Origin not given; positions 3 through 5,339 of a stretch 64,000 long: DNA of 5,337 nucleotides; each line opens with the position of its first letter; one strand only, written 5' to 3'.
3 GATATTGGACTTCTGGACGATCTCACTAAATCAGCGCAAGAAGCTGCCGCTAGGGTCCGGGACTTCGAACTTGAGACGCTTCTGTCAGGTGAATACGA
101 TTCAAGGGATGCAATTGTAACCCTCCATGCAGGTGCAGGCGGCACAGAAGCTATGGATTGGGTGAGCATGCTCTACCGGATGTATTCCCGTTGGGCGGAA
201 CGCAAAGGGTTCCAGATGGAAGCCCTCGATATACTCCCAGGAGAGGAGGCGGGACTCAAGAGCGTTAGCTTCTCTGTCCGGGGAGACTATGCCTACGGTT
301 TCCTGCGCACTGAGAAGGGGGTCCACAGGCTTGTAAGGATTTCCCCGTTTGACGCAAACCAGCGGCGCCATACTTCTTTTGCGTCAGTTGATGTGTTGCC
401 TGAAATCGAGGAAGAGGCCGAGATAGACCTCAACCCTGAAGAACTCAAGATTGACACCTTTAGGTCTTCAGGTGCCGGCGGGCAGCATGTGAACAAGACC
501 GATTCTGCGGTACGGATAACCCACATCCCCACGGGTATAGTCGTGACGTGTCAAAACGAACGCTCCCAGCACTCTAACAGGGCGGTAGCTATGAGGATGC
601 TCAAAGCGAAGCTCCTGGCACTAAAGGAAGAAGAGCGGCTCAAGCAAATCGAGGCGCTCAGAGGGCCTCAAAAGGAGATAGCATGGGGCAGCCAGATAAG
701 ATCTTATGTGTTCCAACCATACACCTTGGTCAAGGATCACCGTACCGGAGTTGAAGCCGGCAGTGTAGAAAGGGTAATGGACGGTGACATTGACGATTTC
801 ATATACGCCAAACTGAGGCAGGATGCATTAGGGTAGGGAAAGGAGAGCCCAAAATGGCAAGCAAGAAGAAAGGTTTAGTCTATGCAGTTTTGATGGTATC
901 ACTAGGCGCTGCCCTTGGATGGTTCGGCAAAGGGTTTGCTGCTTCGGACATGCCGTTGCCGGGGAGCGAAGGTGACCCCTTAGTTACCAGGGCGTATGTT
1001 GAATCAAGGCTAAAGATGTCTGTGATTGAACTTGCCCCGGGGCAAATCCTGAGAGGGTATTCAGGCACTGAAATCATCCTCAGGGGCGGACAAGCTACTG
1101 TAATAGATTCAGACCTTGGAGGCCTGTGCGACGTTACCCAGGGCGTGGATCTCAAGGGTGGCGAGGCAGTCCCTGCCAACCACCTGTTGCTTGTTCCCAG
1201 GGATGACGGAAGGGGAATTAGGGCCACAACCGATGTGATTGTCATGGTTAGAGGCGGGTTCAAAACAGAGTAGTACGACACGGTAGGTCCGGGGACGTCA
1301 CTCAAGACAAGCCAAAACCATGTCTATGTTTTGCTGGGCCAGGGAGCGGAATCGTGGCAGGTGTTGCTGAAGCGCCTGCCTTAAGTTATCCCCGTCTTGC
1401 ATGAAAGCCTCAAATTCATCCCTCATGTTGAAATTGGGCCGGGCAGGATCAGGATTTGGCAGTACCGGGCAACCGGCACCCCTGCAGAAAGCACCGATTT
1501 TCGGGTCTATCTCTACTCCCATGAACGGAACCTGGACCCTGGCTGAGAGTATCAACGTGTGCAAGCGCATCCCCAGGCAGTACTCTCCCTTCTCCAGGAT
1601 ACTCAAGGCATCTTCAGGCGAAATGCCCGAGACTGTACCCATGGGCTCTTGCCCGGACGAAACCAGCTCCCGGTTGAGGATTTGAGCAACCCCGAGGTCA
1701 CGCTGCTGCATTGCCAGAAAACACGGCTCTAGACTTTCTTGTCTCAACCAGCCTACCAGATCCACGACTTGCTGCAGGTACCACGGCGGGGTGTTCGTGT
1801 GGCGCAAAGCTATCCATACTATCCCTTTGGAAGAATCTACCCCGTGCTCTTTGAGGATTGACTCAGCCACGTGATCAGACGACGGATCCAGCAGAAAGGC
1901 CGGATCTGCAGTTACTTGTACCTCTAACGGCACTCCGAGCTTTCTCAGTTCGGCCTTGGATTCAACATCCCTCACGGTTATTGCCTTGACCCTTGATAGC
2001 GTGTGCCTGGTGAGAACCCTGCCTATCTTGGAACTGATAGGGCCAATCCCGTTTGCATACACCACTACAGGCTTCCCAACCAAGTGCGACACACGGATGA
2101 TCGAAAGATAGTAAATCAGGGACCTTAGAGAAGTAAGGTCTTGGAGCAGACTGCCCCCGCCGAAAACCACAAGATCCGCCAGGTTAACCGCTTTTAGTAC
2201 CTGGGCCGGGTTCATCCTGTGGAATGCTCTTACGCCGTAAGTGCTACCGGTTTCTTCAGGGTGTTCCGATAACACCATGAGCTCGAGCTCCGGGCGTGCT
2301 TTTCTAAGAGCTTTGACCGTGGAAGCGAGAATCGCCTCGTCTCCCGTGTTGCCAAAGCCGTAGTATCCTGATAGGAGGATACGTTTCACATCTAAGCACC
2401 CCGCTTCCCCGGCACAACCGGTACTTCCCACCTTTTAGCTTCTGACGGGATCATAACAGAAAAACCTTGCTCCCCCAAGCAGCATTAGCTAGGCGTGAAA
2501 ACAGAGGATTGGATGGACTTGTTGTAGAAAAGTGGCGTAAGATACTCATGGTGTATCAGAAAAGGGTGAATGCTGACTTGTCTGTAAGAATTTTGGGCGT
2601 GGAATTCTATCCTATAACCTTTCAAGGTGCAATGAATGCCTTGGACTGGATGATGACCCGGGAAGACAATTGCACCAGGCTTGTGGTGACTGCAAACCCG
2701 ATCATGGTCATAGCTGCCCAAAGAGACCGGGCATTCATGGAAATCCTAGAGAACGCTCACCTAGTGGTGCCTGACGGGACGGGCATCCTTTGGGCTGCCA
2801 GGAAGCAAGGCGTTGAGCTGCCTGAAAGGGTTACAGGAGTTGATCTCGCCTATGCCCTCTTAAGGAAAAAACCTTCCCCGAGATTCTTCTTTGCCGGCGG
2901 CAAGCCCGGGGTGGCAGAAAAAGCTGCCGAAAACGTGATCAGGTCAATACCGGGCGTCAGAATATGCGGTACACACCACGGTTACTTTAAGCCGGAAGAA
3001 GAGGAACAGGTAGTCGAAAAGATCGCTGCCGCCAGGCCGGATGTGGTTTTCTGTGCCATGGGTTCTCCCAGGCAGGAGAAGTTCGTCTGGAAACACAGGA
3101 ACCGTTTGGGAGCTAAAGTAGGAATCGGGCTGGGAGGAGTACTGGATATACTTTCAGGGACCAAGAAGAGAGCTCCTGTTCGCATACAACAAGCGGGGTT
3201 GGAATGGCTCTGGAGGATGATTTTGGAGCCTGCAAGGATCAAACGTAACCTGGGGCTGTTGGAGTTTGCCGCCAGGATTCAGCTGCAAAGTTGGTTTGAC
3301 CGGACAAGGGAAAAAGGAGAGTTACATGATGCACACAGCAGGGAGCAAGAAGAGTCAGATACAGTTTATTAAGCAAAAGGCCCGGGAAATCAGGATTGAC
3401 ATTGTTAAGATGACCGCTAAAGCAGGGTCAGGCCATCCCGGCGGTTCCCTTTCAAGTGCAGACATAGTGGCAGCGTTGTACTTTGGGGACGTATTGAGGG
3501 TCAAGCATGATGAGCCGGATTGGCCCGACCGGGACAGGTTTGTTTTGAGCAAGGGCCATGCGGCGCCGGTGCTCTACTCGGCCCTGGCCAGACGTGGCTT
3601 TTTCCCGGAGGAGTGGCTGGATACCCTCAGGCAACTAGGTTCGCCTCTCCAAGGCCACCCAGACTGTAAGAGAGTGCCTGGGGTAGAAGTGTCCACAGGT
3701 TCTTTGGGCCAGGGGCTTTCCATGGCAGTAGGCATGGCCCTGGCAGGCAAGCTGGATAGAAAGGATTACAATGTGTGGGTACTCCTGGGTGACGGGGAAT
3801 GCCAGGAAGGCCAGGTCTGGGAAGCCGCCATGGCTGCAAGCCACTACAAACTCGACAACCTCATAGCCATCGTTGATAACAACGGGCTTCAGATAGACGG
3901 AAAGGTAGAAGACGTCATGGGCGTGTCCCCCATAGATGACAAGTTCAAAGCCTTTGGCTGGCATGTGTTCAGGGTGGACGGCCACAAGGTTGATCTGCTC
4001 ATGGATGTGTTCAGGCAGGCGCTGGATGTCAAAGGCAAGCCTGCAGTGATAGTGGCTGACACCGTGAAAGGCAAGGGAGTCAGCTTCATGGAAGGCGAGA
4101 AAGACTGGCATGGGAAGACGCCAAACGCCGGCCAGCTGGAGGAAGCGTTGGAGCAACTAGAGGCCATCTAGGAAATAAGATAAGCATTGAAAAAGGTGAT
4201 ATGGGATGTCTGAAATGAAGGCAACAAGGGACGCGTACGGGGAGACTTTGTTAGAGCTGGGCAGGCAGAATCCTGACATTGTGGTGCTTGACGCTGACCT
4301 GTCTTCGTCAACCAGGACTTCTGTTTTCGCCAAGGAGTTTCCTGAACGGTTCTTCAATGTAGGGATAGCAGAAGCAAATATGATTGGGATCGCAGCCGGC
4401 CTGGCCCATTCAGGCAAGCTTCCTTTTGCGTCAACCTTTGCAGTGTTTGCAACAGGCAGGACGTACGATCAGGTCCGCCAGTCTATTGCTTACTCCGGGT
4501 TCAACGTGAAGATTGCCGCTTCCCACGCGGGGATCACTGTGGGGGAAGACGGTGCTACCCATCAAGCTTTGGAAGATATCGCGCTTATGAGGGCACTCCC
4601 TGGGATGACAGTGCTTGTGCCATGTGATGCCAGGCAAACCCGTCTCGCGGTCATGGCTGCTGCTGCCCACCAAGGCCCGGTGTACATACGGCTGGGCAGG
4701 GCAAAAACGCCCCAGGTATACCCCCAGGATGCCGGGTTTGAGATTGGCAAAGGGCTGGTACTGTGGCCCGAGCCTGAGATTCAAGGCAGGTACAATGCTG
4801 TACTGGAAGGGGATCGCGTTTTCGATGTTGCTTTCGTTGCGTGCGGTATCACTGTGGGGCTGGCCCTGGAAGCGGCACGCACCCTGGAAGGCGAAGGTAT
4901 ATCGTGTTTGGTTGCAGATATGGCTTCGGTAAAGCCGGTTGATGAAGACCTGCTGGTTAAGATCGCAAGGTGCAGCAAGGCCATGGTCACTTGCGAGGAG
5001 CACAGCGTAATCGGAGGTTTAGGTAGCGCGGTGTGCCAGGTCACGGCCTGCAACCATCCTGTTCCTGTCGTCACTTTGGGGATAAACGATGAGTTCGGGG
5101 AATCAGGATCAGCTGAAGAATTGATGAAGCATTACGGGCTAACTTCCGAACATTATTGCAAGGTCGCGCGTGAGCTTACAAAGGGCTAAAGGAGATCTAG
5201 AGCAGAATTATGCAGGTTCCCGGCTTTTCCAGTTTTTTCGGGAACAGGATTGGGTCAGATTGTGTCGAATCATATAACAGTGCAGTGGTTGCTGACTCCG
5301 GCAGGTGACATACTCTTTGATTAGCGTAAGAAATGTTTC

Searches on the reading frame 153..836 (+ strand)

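Call 48: search_protein_families(library=pfam, proteins=[window:153-836:+])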
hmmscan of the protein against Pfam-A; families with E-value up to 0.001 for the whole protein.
window:153-836:+ (227 aa): 2 families
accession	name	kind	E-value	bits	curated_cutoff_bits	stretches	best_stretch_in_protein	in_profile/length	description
PF00472.26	RF-1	-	9.4e-45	151.7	35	1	88-197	2-116/116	RF-1 domain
PF03462.23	PCRF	-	4.5e-32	111.9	24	1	2-79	117-194/194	PCRF domain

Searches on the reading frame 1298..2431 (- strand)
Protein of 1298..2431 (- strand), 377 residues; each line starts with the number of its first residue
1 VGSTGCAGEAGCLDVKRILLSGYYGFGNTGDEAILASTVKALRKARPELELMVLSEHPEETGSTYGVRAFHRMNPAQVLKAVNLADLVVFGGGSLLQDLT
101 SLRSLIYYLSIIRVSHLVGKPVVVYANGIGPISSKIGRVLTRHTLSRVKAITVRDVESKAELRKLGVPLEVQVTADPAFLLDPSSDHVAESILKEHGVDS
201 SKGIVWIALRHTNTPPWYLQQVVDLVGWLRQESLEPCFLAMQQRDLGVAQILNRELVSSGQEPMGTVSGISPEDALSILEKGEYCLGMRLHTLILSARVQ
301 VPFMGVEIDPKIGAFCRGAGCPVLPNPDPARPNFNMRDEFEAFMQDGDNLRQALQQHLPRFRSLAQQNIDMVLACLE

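Call 48: search_protein_families(library=pfam, proteins=[window:1298-2431:-])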
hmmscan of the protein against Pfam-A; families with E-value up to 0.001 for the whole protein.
window:1298-2431:- (377 aa): 1 family
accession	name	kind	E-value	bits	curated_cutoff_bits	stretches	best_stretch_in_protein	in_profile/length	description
PF04230.19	PS_pyruv_trans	-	8.1e-40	137.9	25.3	1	28-309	1-279/280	Polysaccharide pyruvyl transferase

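Call 56: find_encoding_contigs(protein=window:1298-2431:-, flank=10000, max_places=2)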
Protein window:1298-2431:- (377 aa): 24 contigs read that carry it; 2 places shown.
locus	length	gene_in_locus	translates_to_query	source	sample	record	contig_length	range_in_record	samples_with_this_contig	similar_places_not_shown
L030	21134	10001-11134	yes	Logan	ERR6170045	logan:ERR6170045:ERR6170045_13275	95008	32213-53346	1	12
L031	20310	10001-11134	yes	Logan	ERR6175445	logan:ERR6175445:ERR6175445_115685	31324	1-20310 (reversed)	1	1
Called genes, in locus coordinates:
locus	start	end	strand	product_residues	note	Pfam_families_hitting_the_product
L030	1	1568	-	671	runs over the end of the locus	PF00270:DEAD (faint), PF04851:ResIII, PF17757:UvrB_inter, PF27431:UvrB_3rd, PF00271:Helicase_C, PF12344:UvrB, PF02151:UVR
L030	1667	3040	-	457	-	PF13180:PDZ_2 (weak)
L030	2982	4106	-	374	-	PF22694:CtpB_N-like, PF00595:PDZ, PF13180:PDZ_2, PF17820:PDZ_6, PF03572:Peptidase_S41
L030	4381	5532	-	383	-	PF24568:CC_PcsB, PF01551:Peptidase_M23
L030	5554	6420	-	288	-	PF18075:FtsX_ECD, PF02687:FtsX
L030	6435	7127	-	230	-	PF02463:SMC_N (weak), PF00005:ABC_tran, PF13191:AAA_16 (weak), PF13304:AAA_21 (weak)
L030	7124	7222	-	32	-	-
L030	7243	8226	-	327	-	PF02779:Transket_pyr, PF22613:Transketolase_C_1 (weak), PF02780:Transketolase_C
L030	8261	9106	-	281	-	PF13292:DXP_synthase_N, PF00456:Transketolase_N, PF00676:E1_dh, PF02775:TPP_enzyme_C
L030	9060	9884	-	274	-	PF03808:Glyco_tran_WecG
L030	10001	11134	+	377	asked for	PF04230:PS_pyruv_trans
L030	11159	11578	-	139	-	-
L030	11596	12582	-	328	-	PF03462:PCRF, PF00472:RF-1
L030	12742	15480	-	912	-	PF07517:SecA_DEAD, PF00270:DEAD (faint), PF01043:SecA_PP_bind, PF21090:P-loop_SecA, PF07516:SecA_SW, PF02810:SEC-C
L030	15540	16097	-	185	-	PF17248:DUF5317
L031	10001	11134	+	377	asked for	PF04230:PS_pyruv_trans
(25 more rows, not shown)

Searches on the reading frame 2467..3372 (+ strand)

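Call 53: search_protein_families(library=pfam, proteins=[window:2467-3372:+], max_evalue=0.00001)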
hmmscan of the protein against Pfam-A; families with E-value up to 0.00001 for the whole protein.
window:2467-3372:+ (301 aa): 1 family
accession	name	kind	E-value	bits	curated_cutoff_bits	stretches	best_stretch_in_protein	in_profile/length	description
PF03808.19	Glyco_tran_WecG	-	4.5e-60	202.7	27.4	1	97-260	1-166/168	Glycosyl transferase WecG/TagA/CpsF family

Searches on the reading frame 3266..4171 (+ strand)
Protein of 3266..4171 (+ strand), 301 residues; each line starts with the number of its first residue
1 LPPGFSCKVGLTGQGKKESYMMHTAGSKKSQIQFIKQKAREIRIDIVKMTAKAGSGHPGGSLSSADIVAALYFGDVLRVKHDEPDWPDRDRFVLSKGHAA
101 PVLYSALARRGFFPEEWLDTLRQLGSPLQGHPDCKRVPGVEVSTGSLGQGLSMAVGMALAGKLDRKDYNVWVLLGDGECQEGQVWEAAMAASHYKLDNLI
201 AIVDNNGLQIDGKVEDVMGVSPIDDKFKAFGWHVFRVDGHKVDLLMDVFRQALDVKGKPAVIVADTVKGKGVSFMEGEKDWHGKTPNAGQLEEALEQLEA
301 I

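Call 53: search_protein_families(library=pfam, proteins=[window:3266-4171:+], max_evalue=0.00001)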
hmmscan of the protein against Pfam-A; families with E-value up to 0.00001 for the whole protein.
window:3266-4171:+ (301 aa): 4 families
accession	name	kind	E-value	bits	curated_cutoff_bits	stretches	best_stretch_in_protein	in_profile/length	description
PF00456.26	Transketolase_N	-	4.6e-59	200.5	22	1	38-291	5-268/334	Transketolase, thiamine diphosphate binding domain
PF13292.11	DXP_synthase_N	-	6e-13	49.1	21.2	1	30-214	13-179/274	1-deoxy-D-xylulose-5-phosphate synthase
PF00676.26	E1_dh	-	2.9e-09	36.7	22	1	143-252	99-207/300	Dehydrogenase E1 component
PF02775.26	TPP_enzyme_C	-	2.1e-08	34.5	21.9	1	144-263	27-150/151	Thiamine pyrophosphate enzyme, C-terminal TPP binding domain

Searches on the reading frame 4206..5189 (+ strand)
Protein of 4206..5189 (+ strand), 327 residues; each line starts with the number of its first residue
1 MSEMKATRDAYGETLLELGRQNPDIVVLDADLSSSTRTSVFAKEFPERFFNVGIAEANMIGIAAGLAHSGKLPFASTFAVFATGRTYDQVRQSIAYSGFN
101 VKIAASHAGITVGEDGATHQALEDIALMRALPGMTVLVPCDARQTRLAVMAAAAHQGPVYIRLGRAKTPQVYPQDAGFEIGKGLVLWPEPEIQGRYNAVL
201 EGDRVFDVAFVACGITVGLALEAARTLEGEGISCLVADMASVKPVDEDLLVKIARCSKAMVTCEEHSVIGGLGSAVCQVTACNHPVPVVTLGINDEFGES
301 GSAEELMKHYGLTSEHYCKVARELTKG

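Call 53: search_protein_families(library=pfam, proteins=[window:4206-5189:+], max_evalue=0.00001)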
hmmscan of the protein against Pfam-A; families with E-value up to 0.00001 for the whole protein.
window:4206-5189:+ (327 aa): 3 families
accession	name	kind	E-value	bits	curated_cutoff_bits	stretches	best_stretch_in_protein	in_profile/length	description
PF02779.29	Transket_pyr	-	2.8e-48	164.3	27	1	5-169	3-173/174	Transketolase, pyrimidine binding domain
PF02780.25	Transketolase_C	-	8.8e-28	97.1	25.9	1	207-316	11-123/124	Transketolase, C-terminal domain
PF22613.1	Transketolase_C_1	-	5.5e-07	30.2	27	1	204-313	10-113/113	Transketolase-like TK C-terminal domain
